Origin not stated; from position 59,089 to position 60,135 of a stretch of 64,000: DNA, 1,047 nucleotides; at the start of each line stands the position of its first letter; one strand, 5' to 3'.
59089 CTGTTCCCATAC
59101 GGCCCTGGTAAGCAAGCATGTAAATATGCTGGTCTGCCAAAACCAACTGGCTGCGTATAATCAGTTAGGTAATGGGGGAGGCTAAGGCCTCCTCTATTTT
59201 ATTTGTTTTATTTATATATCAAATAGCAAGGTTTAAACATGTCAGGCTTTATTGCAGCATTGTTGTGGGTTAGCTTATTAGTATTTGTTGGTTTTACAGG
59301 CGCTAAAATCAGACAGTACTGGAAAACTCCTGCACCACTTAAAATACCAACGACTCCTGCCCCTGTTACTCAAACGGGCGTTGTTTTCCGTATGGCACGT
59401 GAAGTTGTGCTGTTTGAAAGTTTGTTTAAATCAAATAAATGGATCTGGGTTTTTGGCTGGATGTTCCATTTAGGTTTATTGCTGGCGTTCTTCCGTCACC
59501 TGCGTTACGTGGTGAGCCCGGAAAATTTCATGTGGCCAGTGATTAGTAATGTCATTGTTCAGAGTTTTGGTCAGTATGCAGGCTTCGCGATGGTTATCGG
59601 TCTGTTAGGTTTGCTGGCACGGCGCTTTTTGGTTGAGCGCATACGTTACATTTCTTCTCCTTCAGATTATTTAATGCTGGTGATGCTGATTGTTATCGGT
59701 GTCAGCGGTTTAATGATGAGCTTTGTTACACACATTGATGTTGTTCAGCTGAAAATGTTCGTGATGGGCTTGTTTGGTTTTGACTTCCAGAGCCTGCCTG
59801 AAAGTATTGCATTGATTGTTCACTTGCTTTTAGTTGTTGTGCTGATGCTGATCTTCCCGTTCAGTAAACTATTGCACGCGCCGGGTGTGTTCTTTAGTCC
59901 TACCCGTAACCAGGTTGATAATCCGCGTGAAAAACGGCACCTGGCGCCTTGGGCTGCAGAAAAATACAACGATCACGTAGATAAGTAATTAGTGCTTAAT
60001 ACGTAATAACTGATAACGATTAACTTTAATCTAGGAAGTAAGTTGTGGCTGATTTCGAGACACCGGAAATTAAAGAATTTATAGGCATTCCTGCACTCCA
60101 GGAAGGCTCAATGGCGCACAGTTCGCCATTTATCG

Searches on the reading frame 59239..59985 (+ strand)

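Call 61: search_protein_families(library=pfam, proteins=[window:59239-59985:+], max_evalue=0.001)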
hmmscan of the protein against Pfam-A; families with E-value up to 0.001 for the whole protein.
window:59239-59985:+ (249 aa): 1 family
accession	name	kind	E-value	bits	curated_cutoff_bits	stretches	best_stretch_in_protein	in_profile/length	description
PF02665.19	Nitrate_red_gam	-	5.2e-20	72.4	22.9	1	62-214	37-199/217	Nitrate reductase gamma subunit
